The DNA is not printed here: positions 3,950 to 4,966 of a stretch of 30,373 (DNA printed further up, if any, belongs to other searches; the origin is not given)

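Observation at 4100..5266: NrtR-like Nudix/winged-helix regulator with degenerate Nudix box, co-transcribed with a DUF2809-like membrane protein and not linked to NAD genes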

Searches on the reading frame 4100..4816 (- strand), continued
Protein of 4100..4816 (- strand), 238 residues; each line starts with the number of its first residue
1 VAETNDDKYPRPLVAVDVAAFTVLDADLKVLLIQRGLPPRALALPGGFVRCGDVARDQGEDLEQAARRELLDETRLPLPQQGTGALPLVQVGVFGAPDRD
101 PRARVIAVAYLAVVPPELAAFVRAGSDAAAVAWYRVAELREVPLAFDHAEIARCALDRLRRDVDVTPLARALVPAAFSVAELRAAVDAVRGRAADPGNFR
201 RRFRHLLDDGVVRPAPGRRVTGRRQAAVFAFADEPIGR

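Call 11: find_encoding_contigs(protein=P0024, flank=8000, max_places=2)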
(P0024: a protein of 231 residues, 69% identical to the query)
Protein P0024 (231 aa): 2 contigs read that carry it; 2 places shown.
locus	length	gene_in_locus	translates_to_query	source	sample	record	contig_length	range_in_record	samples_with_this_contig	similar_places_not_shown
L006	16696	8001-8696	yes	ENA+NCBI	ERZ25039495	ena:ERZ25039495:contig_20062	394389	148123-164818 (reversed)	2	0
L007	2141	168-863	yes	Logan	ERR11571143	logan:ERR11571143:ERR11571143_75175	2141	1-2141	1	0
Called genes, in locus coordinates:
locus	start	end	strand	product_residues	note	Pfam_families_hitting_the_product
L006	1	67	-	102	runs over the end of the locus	PF13453:Zn_ribbon_TFIIB (weak)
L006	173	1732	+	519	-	PF00072:Response_reg, PF08614:ATG16 (faint)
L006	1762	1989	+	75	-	-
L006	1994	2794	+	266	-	-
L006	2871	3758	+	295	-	PF00483:NTP_transferase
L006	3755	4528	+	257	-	-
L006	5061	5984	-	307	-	PF00583:Acetyltransf_1 (weak), PF13673:Acetyltransf_10 (faint), PF13508:Acetyltransf_7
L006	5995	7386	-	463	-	PF00027:cNMP_binding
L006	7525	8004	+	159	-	-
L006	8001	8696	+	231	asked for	PF00293:NUDIX, PF21906:WHD_NrtR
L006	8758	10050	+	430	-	-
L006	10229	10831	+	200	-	-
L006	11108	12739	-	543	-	PF05681:Fumerase, PF05683:Fumerase_C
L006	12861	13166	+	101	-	PF00253:Ribosomal_S14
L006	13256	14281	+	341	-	PF00108:Thiolase_N (weak), PF00195:Chal_sti_synt_N, PF08545:ACP_syn_III, PF08541:ACP_syn_III_C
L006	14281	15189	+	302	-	PF00561:Abhydrolase_1, PF12146:Hydrolase_4, PF12697:Abhydrolase_6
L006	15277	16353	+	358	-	PF13415:Beta-prop_FBX42, PF24681:Kelch_KLHDC2_KLHL20_DRC7, PF01344:Kelch_1 (faint), PF07646:Kelch_2 (faint), PF24981:Beta-prop_ATRN-LZTR1 (weak), PF24681:Kelch_KLHDC2_KLHL20_DRC7, PF13415:Beta-prop_FBX42, PF24981:Beta-prop_ATRN-LZTR1 (weak), +1 more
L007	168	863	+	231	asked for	PF00293:NUDIX, PF21906:WHD_NrtR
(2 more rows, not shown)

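Call 12: find_encoding_contigs(protein=P0053, flank=8000, max_places=2)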
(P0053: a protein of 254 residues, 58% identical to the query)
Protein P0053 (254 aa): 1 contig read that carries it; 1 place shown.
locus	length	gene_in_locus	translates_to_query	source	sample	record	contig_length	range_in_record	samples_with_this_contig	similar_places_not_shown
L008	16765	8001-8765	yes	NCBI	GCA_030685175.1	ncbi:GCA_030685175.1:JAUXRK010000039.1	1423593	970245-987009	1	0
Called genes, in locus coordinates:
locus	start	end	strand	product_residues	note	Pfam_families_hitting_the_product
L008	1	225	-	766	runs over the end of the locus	PF00207:A2M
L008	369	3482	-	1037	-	PF01835:MG2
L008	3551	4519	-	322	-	PF00892:EamA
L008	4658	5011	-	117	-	PF00507:Oxidored_q4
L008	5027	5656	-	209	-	PF00730:HhH-GPD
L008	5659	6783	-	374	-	PF00199:Catalase (faint)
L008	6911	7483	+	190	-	-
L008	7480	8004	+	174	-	-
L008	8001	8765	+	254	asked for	PF00293:NUDIX, PF21906:WHD_NrtR (faint)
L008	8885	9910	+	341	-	-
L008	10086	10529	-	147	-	PF13279:4HBT_2, PF03061:4HBT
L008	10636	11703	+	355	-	-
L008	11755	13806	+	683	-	PF00069:Pkinase, PF07714:PK_Tyr_Ser-Thr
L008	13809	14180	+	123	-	PF00903:Glyoxalase, PF22677:Ble-like_N (weak)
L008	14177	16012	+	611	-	PF00069:Pkinase, PF07714:PK_Tyr_Ser-Thr, PF01636:APH (faint)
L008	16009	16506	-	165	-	PF12804:NTP_transf_3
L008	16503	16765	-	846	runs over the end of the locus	PF01055:Glyco_hydro_31_2nd, PF21365:Glyco_hydro_31_3rd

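Call 13: find_encoding_contigs(protein=P0069, flank=8000, max_places=1)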
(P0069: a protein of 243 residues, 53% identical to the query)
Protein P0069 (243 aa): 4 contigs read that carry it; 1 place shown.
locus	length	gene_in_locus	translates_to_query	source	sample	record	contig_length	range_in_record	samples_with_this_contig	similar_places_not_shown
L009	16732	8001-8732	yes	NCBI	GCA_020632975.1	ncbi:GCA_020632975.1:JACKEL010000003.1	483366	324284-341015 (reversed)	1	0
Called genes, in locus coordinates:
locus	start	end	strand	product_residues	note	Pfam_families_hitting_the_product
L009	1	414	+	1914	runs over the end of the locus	PF05048:NosD, PF13229:Beta_helix, PF08480:Disaggr_assoc (faint), PF18781:Phage_spike_2 (faint), PF05048:NosD (weak), PF16655:PhoD_N (faint), PF05048:NosD (weak), PF13229:Beta_helix, +1 more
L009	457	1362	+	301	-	PF00756:Esterase (weak), PF00561:Abhydrolase_1, PF12146:Hydrolase_4, PF12697:Abhydrolase_6, PF02129:Peptidase_S15, PF00326:Peptidase_S9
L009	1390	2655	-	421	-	PF02830:V4R (faint)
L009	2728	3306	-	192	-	-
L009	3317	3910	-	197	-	-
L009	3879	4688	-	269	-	PF01656:CbiA, PF06564:CBP_BcsQ, PF10609:ParA (weak), PF13614:AAA_31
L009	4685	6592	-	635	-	PF03109:ABC1 (faint), PF00069:Pkinase, PF07714:PK_Tyr_Ser-Thr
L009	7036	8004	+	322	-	-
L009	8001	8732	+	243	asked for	PF00293:NUDIX, PF19368:WHD_AraR (weak), PF21906:WHD_NrtR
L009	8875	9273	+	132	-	PF01124:MAPEG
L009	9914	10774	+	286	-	PF01774:UreD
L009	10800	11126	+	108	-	PF00547:Urease_gamma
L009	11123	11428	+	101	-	PF00699:Urease_beta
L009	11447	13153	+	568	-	PF00449:Urease_alpha, PF01979:Amidohydro_1, PF07969:Amidohydro_3 (faint)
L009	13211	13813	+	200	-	PF02814:UreE_N, PF05194:UreE_C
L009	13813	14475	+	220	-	PF01730:UreF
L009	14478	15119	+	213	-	PF02492:cobW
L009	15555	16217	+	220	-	-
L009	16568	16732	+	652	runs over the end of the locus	-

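Call 14: find_encoding_contigs(protein=P0102, flank=8000, max_places=1)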
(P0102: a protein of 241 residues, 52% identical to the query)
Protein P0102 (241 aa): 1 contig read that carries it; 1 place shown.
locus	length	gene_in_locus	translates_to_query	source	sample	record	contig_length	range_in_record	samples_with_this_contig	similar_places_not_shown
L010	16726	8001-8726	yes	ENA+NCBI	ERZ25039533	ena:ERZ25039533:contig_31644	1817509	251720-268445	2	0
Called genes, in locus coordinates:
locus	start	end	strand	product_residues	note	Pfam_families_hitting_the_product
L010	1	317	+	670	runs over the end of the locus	-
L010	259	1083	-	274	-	PF06182:ABC2_membrane_6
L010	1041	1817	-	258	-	PF06182:ABC2_membrane_6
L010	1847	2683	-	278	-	PF22622:MFE-2_hydrat-2_N, PF13452:FAS1_DH_region (weak), PF01575:MaoC_dehydratas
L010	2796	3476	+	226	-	PF13672:PP2C_2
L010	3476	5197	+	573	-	-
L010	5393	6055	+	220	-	-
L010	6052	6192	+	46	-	-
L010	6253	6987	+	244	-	PF00092:VWA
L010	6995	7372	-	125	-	-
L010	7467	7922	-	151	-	-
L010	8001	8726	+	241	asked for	PF00293:NUDIX, PF21906:WHD_NrtR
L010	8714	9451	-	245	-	-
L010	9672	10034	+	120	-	PF07883:Cupin_2 (weak), PF06249:EutQ (weak)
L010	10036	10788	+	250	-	PF00106:adh_short, PF01370:Epimerase, PF08659:KR, PF13561:adh_short_C2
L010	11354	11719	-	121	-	PF00072:Response_reg (weak)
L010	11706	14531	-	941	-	PF00989:PAS, PF08448:PAS_4, PF13426:PAS_9, PF00989:PAS (weak), PF08448:PAS_4, PF08447:PAS_3, PF00512:HisKA, PF02518:HATPase_c, +3 more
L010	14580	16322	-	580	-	PF00890:FAD_binding_2 (weak), PF01266:DAO (weak), PF01593:Amino_oxidase, PF03486:HI0933_like (faint), PF12831:FAD_oxidored (weak), PF13450:NAD_binding_8, PF13738:Pyr_redox_3 (faint), PF01593:Amino_oxidase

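Call 15: find_encoding_contigs(protein=P0108, flank=8000, max_places=1)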
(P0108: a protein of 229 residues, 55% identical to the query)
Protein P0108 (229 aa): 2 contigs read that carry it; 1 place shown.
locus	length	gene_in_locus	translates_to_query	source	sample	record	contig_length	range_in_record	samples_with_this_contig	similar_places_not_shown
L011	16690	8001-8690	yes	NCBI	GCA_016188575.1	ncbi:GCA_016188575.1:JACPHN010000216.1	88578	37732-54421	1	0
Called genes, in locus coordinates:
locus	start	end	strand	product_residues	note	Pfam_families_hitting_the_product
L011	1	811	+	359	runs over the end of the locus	PF20030:bpMoxR (faint), PF07726:AAA_3 (faint), PF07728:AAA_5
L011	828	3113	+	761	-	PF18934:DUF5682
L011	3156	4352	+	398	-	PF05762:VWA_CoxE, PF13519:VWA_2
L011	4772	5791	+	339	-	PF04389:Peptidase_M28, PF01546:Peptidase_M20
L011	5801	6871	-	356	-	PF02163:Peptidase_M50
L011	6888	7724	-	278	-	-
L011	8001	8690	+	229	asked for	PF00293:NUDIX, PF21906:WHD_NrtR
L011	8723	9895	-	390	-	PF03372:Exo_endo_phos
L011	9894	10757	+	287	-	PF00581:Rhodanese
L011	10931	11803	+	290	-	PF02091:tRNA-synt_2e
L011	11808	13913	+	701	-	PF02092:tRNA_synt_2f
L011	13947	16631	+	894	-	PF01326:PPDK_N, PF00391:PEP-utilizers, PF02896:PEP-utilizers_C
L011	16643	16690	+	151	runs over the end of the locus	PF03652:RuvX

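Call 16: search_solved_structures(query=window:4100-4816:-, max_evalue=0.01, show_alignments=4)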
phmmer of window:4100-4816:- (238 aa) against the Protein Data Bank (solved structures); distinct sequences matched with E-value up to 0.01: 9.
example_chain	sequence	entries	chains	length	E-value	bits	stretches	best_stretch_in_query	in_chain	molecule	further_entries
3i9x_A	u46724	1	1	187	4.5e-18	69.3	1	44-160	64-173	mutT/nudix family protein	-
5bs6_A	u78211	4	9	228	2.8e-17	66.7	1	13-231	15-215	transcriptional regulator AraR | transcriptional factor AraR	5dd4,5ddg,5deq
3gz5_A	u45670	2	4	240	3.9e-16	62.9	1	9-218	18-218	MutT/nudix family protein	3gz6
2fml_A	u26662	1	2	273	4.2e-15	59.6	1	8-150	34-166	MutT/nudix family protein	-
2yyh_A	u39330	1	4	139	4.4e-15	59.5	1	11-152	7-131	8-OXO-dGTPase domain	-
3gz8_A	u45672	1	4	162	1.6e-12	51.1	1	9-160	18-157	MutT/nudix family protein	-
2qjo_A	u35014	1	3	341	1e-08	38.6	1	29-151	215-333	Bifunctional NMN adenylyltransferase/Nudix hydrolase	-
2qjt_B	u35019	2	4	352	8.6e-05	25.8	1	22-137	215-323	Nicotinamide-nucleotide adenylyltransferase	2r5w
7q91_A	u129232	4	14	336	0.0015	21.8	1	143-231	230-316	NADQ transcription factor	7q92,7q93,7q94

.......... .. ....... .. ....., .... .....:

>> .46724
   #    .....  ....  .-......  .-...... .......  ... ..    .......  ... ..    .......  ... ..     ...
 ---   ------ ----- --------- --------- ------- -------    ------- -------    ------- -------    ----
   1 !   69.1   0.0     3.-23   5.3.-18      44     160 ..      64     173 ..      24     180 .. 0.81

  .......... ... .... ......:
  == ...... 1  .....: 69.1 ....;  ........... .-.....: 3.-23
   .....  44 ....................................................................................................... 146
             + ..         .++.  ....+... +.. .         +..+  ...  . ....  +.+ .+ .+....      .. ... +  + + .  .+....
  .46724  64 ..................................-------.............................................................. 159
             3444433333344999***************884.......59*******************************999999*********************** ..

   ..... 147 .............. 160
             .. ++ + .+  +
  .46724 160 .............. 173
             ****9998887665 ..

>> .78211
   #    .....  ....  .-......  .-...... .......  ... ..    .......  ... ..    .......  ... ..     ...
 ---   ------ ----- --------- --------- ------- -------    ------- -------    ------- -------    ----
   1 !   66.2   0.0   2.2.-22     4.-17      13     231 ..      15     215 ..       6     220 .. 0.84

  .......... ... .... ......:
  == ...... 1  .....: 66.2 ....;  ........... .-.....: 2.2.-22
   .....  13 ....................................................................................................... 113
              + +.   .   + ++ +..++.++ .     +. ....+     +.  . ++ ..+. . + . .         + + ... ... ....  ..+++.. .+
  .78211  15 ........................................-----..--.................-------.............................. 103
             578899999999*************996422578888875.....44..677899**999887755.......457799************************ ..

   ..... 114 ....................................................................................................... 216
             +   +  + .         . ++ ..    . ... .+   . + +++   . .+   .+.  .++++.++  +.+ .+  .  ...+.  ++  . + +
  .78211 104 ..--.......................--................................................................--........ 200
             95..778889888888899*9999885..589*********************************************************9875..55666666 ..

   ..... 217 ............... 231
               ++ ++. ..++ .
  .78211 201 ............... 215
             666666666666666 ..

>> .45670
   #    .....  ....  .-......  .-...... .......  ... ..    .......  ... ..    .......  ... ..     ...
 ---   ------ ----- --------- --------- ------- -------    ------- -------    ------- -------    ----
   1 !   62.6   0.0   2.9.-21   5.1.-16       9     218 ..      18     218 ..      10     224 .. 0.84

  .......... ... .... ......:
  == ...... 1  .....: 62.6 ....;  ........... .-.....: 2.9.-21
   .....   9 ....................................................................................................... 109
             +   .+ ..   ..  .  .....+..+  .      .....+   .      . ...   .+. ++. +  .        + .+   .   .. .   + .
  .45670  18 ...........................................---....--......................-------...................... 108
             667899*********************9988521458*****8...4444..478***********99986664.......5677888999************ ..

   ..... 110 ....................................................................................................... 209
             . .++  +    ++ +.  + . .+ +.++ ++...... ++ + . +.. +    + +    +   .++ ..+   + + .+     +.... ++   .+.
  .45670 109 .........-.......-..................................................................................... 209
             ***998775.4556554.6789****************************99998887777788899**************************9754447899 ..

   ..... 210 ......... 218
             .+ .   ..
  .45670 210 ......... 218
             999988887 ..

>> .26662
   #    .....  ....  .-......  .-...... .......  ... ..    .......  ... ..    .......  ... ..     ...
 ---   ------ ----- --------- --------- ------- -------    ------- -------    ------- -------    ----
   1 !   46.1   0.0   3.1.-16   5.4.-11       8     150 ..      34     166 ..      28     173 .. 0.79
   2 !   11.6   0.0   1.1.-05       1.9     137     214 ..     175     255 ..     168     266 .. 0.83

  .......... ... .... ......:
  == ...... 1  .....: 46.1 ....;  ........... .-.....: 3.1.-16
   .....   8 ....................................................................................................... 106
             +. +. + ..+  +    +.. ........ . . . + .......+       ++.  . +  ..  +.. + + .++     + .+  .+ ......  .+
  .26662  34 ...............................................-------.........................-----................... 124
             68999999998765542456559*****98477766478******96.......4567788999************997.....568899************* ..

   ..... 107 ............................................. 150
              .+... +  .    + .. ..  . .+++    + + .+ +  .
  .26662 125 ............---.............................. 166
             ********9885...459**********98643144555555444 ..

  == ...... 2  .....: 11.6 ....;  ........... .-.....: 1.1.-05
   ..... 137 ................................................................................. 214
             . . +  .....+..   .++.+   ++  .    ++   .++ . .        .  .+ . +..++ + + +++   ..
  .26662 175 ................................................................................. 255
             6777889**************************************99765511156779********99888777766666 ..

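Call 17: find_related_loci(query=window:4100-4816:-, collection=genome_contigs, flank=6000)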
Query window:4100-4816:- (238 aa) in genome_contigs; peptide patterns used: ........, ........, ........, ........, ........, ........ (x = any residue, [..] = any of these).
599 stretches matched a pattern (row limit reached: there are more); 18 encode a relative of the query (tblastn E <= 1e-3); 18 distinct loci.
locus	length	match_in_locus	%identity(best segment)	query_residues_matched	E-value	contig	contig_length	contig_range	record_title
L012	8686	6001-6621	39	8-231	1e-39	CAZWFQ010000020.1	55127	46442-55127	MAG TPA_asm: uncultured Anaerolineaceae bacterium isolate SRP192927_co7_404 genome assembly, contig: NODE_789_length_551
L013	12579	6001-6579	40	14-218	4e-33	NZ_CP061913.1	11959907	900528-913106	Dactylosporangium vinaceum strain NRRL B-16297 chromosome, complete genome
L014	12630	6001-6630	34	5-231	9e-32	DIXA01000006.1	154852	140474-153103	MAG TPA_asm: Anaerolineales bacterium UBA6092 UBA6092_contig_2565, whole genome shotgun sequence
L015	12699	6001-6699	36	1-235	8e-28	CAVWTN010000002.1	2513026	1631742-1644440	MAG: Candidatus Eremiobacteraeota bacterium isolate MFD01689.bin.1.76 genome assembly, contig: contig_21900, whole genom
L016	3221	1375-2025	29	4-236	3e-27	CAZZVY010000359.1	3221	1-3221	MAG: uncultured Mucilaginibacter sp. isolate Brown_J.bin.5 genome assembly, contig: NODE_19414_length_3221_cov_4.970310,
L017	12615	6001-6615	31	11-234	4e-26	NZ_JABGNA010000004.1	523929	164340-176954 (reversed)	Mucilaginibacter sp. SG564 Ga0365344_04, whole genome shotgun sequence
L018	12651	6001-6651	37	2-228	2e-26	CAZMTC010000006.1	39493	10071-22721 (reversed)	MAG TPA_asm: uncultured Alphaproteobacteria bacterium isolate SRP141376_co4_250 genome assembly, contig: NODE_1800_lengt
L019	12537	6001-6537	35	8-202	4e-25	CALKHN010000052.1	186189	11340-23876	MAG TPA_asm: uncultured Sphingobacteriales bacterium isolate SRR3997478_bin.92_CONCOCT_v1.1_MAG genome assembly, contig:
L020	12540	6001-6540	34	7-202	5e-25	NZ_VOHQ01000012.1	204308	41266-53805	Agriterribacter humi strain YJ03 12, whole genome shotgun sequence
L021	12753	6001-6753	30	1-201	4e-23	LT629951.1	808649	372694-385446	Ruminococcaceae bacterium Marseille-P2935 strain Marseille-P2935T genome assembly, scaffold: scaffold00006, whole genome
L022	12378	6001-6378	45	1-136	9e-21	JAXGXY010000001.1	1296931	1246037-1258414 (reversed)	MAG: Christensenellales bacterium isolate AnMBR.bin500 bin500_1, whole genome shotgun sequence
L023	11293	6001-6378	45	1-136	1e-20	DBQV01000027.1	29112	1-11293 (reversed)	MAG TPA_asm: Christensenella sp. UBA1385 UBA1385_contig_8223, whole genome shotgun sequence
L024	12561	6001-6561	35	28-232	5e-18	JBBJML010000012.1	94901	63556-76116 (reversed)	MAG: Nakamurella sp. isolate RUP_SRG_33 NODE_190_length_94901_cov_10.123115, whole genome shotgun sequence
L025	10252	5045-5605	36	28-232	8e-18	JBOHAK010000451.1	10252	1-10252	MAG: Gaiellaceae bacterium isolate SC-S_metawrap_bin.146 k127_7840654, whole genome shotgun sequence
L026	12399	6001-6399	38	1-152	1e-17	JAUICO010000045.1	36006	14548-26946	MAG: bacterium isolate 7_bin.36 NODE_1400_length_36006_cov_1.601884, whole genome shotgun sequence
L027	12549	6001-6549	36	26-219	2e-16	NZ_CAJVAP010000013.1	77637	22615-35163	Leucobacter soli strain CIP 111803, whole genome shotgun sequence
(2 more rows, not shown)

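Call 20: search_protein_families(library=pfam, proteins=[L009:7036-8004:+, L006:7525-8004:+, L008:7480-8004:+, L008:6911-7483:+, L010:8714-9451:-, L006:8758-10050:+, L008:8885-9910:+], max_evalue=1)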
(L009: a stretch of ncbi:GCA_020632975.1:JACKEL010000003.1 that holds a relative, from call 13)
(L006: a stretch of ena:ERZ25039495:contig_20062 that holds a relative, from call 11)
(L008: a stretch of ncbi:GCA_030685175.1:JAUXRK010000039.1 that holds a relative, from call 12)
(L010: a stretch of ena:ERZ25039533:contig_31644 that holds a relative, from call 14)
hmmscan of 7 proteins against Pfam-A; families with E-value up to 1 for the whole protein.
L009:7036-8004:+ (322 aa): 3 families
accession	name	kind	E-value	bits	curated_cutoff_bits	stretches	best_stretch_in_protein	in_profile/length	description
PF00857.26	Isochorismatase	-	0.094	13.2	27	0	233-259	111-137/175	Isochorismatase domain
PF03238.18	ESAG1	-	0.1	12.5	27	1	55-120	126-187/227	ESAG protein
PF01324.24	Diphtheria_R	-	0.14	12.2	25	1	43-86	87-127/167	Diphtheria toxin, R domain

L006:7525-8004:+ (159 aa): 1 family
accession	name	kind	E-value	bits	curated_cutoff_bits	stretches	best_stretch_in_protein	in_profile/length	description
PF19862.4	DUF6336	-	0.027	15.2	25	1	5-58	23-77/128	Family of unknown function (DUF6336)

L008:7480-8004:+ (174 aa): 0 families

L008:6911-7483:+ (190 aa): 0 families

L010:8714-9451:- (245 aa): 0 families

L006:8758-10050:+ (430 aa): 1 family
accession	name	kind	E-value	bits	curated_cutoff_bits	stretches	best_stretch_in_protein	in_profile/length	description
PF23981.1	DUF7305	-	3.9e-14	53.4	27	1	213-380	26-181/185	Domain of unknown function (DUF7305)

L008:8885-9910:+ (341 aa): 2 families
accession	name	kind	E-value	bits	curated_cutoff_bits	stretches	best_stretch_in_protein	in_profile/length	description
PF17210.9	SdrD_B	-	0.0029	18.2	29.7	1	43-97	13-66/112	SdrD B-like domain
PF22039.1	HUTI_composite_bact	-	0.1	12.7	25.5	1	227-241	3-17/26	Imidazolonepropionase-like composite domain, bacteria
